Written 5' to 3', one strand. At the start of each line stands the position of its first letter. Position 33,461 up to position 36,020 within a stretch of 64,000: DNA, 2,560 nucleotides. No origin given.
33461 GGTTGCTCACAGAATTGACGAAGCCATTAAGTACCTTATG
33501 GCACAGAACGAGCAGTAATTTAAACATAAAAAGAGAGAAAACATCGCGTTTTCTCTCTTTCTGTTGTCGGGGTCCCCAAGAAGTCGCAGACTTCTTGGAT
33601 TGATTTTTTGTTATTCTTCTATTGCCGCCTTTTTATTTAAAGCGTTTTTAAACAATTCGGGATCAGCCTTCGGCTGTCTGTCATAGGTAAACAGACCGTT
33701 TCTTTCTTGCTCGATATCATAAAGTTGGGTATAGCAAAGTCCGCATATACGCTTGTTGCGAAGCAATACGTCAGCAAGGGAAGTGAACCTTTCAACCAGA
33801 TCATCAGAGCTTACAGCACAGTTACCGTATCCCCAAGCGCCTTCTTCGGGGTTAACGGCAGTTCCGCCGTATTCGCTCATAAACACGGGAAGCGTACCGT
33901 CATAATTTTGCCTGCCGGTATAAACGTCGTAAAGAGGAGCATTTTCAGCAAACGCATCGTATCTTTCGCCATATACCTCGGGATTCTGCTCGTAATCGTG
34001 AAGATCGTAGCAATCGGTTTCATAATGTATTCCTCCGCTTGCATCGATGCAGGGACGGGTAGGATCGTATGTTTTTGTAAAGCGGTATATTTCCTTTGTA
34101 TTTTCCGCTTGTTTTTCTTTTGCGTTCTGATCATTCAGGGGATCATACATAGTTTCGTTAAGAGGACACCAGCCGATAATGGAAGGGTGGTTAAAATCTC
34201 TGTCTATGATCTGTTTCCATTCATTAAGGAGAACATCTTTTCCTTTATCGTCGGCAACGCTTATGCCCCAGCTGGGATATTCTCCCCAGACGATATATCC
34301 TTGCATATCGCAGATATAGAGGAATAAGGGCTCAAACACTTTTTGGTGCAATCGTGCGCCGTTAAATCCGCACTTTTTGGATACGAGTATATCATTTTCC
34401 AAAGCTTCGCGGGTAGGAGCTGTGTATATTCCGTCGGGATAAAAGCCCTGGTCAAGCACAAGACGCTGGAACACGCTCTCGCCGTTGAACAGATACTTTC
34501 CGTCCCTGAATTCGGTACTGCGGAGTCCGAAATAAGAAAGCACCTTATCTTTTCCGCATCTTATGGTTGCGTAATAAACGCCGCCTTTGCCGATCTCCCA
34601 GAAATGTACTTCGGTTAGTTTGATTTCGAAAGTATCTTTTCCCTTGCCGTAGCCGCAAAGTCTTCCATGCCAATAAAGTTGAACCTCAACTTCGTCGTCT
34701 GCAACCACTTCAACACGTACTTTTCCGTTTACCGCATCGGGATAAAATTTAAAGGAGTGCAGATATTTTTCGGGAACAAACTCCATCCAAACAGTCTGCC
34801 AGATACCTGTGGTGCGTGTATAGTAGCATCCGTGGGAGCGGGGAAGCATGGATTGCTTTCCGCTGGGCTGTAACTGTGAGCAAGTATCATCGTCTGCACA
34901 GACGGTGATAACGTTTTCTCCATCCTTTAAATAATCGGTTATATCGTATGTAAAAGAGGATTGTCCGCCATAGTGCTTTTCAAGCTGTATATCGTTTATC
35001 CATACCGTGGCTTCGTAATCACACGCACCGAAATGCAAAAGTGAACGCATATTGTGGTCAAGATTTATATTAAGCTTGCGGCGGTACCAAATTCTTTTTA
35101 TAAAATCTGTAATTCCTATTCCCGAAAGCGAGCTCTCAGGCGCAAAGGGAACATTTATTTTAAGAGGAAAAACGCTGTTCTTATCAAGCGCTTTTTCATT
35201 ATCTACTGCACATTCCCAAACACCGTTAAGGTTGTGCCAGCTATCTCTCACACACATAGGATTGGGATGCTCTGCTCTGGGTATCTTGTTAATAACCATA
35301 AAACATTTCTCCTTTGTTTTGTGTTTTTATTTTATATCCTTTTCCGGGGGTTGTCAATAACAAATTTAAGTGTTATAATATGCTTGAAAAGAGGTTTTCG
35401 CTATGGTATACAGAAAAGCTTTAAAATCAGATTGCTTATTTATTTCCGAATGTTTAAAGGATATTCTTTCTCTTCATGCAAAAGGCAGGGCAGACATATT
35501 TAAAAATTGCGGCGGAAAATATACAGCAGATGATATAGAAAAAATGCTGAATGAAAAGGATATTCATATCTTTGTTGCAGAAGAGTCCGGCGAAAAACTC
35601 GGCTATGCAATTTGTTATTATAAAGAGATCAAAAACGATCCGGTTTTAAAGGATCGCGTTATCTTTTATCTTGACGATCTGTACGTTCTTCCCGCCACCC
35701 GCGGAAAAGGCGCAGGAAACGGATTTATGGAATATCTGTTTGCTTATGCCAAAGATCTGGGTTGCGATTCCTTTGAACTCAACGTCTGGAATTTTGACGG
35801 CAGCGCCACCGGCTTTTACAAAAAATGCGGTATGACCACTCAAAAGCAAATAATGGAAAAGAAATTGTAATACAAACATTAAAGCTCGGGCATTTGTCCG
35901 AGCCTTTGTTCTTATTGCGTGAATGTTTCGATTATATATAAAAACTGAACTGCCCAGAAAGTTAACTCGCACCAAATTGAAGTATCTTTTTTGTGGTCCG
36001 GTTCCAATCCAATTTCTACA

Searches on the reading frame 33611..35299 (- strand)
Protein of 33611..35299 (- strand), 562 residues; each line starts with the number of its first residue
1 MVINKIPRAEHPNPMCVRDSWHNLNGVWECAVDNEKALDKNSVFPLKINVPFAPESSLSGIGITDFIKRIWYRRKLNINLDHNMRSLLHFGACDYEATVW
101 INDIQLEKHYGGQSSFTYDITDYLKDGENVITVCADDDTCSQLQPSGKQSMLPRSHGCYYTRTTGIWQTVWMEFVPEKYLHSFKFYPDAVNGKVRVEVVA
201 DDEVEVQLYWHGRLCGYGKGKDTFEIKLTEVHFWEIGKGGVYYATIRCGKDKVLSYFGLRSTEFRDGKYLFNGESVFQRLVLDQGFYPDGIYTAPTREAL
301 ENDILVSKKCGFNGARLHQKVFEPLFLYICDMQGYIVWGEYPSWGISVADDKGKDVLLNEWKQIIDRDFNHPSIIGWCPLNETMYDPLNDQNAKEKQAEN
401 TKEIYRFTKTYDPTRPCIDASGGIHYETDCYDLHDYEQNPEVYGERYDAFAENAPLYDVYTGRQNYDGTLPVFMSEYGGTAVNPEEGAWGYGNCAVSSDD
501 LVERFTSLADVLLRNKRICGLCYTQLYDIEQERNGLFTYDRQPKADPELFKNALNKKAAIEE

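Call 3: search_protein_families(library=pfam, proteins=[window:33611-35299:-], max_evalue=0.1)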
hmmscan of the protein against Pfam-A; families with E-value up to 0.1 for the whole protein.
window:33611-35299:- (562 aa): 5 families
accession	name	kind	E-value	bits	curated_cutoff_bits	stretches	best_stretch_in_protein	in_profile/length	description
PF02836.23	Glyco_hydro_2_C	-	6.3e-12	45.7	21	1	298-551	36-294/302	Glycosyl hydrolases family 2, TIM barrel domain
PF02837.24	Glyco_hydro_2_N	-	8.1e-11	42.6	28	1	28-135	23-133/169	Glycosyl hydrolases family 2, sugar binding domain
PF22666.2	Glyco_hydro_2_N2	-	9.6e-06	26.2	27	1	69-139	49-121/167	Glycosyl hydrolase 2 galactose-binding domain-like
PF13364.12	BetaGal_ABD2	-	0.0037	18.4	23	1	90-138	58-109/112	Beta-galactosidase second all-beta domain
PF08531.16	Bac_rhamnosid_N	-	0.082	13.2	25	0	117-134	45-62/172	Alpha-L-rhamnosidase N-terminal domain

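Call 66: find_related_loci(query=window:33611-35299:-, collection=genome_contigs, flank=9000)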
Query window:33611-35299:- (562 aa) in genome_contigs; peptide patterns used: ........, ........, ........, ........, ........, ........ (x = any residue, [..] = any of these).
599 stretches matched a pattern (row limit reached: there are more); 575 encode a relative of the query (tblastn E <= 1e-3); the best 80 are kept; 80 distinct loci.
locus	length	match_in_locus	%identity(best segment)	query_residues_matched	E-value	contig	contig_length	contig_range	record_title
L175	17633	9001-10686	91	1-562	0e+0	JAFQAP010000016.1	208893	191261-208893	MAG: Clostridia bacterium isolate RGIG1645 Goat_Cecum-1__c229164, whole genome shotgun sequence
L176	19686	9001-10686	90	1-562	0e+0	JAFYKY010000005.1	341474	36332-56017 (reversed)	MAG: Clostridia bacterium isolate RGIG7185 Water_buffalos_Cecum-1__c216556, whole genome shotgun sequence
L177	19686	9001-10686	89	1-562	0e+0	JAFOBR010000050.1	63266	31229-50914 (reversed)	MAG: Clostridia bacterium isolate RGIG321 Dairy_cattle_Colon-2__c508071, whole genome shotgun sequence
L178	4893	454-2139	89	1-562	0e+0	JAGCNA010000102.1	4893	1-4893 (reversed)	MAG: Clostridia bacterium isolate RGIG9940 Yak_Rectum.Co__c1051500, whole genome shotgun sequence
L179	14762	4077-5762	77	1-562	0e+0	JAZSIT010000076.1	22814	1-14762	MAG: Eubacteriales bacterium isolate T1900044569_TS20190035.MAGScoT_cleanbin_000010 SGB_425_k141_399896, whole genome sh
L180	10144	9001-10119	76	1-373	0e+0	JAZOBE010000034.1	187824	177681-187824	MAG: Eubacteriales bacterium isolate T1900044759_TS20190225.MAGScoT_cleanbin_000006 SGB_2338_k141_465723, whole genome s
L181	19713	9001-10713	52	1-562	0e+0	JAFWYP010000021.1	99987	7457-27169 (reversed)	MAG: Clostridia bacterium isolate RGIG6189 Sheep_Rectum-1__c337533, whole genome shotgun sequence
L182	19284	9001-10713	52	1-562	0e+0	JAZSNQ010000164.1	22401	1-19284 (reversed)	MAG: Acutalibacteraceae bacterium isolate T1900044550_TS20190016.MAGScoT_cleanbin_000048 SGB_218_k141_643214, whole geno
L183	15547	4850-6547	53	6-562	0e+0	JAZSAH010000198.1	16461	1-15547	MAG: Acutalibacteraceae bacterium isolate T1900044938_TS20190404.MAGScoT_cleanbin_000019 SGB_3451_k141_998867, whole gen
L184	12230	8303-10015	52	1-562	0e+0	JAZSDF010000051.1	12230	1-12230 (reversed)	MAG: Acutalibacteraceae bacterium isolate T1900044600_TS20190066.MAGScoT_cleanbin_000042 SGB_687_k141_1072212, whole gen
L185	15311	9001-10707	51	2-562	0e+0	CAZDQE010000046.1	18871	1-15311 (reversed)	MAG TPA_asm: uncultured Eubacteriales bacterium isolate SRP315200_co1_962 genome assembly, contig: NODE_5466_length_1887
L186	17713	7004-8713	51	2-561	0e+0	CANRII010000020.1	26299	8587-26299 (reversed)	MAG: uncultured Ruminiclostridium sp. isolate Lapin-019__bin30 genome assembly, contig: Lapin-019__NODE_1061_length_2629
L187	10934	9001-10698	52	6-562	0e+0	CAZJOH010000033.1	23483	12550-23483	MAG TPA_asm: uncultured Clostridium sp. isolate SRP315200_co1_241 genome assembly, contig: NODE_3642_length_23483_cov_10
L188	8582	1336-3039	52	3-562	0e+0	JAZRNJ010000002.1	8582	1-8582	MAG: Acutalibacteraceae bacterium isolate T1900045410_YK20190100.MAGScoT_cleanbin_000034 SGB_7008_k141_3414353, whole ge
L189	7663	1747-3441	53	6-562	0e+0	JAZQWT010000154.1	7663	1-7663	MAG: Acutalibacteraceae bacterium isolate T1900045165_TC20190159.MAGScoT_cleanbin_000006 SGB_5117_k141_3857608, whole ge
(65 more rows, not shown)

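Call 72: search_protein_families(library=pfam, proteins=[L180:7346-8473:-], max_evalue=0.01)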
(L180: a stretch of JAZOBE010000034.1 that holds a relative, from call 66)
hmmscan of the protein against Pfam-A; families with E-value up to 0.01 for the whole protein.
L180:7346-8473:- (375 aa): 0 families

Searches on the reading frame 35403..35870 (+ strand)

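Call 3: search_protein_families(library=pfam, proteins=[window:35403-35870:+], max_evalue=0.1)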
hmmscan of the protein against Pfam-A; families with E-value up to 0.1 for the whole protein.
window:35403-35870:+ (155 aa): 4 families
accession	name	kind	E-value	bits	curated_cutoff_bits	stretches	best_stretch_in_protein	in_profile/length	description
PF00583.31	Acetyltransf_1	-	1.5e-13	51.5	20.7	1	41-144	20-116/116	Acetyltransferase (GNAT) family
PF13508.13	Acetyltransf_7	-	3.5e-12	47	27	1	53-143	2-81/84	Acetyltransferase (GNAT) domain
PF13673.13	Acetyltransf_10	-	4.3e-09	36.9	23.6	1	41-153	18-116/128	Acetyltransferase (GNAT) domain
PF14542.12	Acetyltransf_CG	-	0.085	13.4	30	0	68-119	12-56/80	GCN5-related N-acetyl-transferase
